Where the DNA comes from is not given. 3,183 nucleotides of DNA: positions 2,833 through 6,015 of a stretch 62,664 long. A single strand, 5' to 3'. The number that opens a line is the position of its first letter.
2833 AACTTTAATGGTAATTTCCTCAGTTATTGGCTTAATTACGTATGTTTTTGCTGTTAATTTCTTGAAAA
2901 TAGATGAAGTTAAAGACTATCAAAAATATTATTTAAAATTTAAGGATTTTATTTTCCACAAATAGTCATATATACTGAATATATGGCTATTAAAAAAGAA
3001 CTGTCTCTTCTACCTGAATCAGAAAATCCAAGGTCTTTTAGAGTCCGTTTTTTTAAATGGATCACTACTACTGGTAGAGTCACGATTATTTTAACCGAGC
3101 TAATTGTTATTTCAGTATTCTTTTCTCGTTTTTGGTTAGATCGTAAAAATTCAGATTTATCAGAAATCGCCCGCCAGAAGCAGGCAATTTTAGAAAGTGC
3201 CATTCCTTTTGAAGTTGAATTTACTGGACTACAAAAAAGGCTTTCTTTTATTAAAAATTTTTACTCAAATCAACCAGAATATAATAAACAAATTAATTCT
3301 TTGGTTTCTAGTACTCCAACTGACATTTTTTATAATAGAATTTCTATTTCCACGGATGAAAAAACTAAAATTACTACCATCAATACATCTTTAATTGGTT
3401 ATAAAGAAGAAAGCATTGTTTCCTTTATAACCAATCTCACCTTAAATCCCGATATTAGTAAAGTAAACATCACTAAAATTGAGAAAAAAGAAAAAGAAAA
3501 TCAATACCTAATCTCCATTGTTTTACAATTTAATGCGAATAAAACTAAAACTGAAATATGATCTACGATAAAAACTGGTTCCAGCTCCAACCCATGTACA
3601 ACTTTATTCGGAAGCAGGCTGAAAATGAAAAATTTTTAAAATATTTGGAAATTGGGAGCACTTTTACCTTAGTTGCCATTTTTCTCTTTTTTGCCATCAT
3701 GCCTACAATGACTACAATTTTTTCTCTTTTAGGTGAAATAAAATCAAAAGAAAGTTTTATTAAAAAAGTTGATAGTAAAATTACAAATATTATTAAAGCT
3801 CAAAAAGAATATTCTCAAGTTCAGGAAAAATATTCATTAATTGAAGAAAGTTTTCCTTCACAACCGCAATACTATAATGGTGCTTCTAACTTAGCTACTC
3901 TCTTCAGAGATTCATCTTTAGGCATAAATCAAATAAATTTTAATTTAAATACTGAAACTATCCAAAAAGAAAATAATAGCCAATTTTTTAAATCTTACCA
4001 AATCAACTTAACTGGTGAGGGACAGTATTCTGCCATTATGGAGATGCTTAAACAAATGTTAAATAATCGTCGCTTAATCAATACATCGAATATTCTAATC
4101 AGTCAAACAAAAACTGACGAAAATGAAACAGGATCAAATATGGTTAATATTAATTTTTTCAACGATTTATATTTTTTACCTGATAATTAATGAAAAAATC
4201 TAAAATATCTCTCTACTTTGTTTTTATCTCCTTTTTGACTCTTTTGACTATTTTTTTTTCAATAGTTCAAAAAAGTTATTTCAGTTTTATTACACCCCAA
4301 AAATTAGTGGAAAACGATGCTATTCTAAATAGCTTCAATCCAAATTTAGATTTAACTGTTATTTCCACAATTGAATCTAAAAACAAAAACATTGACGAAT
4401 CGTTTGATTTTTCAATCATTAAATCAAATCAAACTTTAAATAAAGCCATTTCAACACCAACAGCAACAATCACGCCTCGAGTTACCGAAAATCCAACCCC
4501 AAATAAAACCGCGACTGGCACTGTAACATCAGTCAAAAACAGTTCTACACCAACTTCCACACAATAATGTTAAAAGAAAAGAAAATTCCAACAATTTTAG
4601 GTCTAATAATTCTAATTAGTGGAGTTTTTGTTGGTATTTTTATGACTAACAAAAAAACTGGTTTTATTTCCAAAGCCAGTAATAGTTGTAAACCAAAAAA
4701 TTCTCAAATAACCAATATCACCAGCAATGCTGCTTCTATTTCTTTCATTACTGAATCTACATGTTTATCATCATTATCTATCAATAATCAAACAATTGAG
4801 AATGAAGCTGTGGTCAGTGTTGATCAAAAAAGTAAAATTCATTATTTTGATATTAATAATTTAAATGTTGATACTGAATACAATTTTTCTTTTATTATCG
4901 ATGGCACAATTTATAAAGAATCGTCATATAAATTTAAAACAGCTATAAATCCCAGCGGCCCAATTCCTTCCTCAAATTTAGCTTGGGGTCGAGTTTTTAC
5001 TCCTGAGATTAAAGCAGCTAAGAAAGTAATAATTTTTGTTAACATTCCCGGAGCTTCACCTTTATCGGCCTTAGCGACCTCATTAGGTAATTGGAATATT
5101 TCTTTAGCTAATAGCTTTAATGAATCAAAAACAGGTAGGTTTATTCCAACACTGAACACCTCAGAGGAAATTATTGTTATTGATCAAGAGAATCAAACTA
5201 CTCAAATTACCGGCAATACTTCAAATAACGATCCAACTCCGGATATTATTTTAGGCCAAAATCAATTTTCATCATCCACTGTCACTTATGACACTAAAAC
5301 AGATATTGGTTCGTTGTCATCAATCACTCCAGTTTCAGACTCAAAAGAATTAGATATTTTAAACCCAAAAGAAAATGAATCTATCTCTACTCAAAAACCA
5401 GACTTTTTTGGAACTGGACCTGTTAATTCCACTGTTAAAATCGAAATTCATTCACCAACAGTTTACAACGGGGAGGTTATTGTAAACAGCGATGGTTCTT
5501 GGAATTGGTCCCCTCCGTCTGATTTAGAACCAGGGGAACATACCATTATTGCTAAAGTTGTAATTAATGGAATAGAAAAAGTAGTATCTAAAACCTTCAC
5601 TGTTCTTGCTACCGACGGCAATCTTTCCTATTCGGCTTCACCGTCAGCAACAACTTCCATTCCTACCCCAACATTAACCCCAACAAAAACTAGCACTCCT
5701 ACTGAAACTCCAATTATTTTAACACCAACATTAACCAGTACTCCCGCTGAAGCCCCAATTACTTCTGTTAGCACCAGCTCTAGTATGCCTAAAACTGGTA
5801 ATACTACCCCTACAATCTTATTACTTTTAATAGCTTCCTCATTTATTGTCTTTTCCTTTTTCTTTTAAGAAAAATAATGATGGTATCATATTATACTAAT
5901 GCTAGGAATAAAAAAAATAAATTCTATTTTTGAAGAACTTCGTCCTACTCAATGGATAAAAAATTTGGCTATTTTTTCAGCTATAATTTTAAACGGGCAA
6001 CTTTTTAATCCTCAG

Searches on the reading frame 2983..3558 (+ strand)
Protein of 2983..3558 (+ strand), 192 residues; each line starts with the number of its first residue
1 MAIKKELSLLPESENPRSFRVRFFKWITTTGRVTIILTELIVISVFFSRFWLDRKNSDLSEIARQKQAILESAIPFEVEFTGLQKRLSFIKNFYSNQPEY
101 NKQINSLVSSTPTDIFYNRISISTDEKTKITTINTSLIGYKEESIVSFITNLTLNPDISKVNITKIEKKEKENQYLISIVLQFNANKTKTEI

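Call 51: search_protein_families(library=pfam, proteins=[window:2983-3558:+], max_evalue=0.001)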
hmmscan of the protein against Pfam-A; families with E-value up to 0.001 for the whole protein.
window:2983-3558:+ (192 aa): 1 family
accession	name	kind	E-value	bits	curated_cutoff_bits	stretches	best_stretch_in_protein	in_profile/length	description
PF05137.18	PilN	-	7.1e-05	23.2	22.8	1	105-177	4-70/78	Fimbrial assembly protein (PilN)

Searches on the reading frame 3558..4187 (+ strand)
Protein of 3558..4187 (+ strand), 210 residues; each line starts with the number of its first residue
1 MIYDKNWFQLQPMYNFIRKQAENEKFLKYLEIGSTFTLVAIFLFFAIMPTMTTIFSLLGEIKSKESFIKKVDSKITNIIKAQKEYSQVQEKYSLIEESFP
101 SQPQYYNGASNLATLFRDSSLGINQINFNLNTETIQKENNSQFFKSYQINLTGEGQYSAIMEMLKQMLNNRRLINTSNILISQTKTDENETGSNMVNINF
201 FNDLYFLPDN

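Call 51: search_protein_families(library=pfam, proteins=[window:3558-4187:+], max_evalue=0.001)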
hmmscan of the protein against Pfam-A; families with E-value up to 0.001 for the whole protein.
window:3558-4187:+ (210 aa): 1 family
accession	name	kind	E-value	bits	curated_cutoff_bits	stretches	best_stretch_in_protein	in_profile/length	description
PF04350.18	PilO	-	1.9e-05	25.3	22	1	68-199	15-135/145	Pilus assembly protein, PilO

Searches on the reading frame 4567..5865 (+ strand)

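Call 51: search_protein_families(library=pfam, proteins=[window:4567-5865:+], max_evalue=0.001)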
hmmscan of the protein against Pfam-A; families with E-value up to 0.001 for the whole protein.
window:4567-5865:+ (433 aa): 1 family
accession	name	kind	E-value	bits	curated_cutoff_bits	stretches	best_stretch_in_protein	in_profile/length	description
PF19077.6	Big_13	-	4e-06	27.7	27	1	269-332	20-84/102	Bacterial Ig-like domain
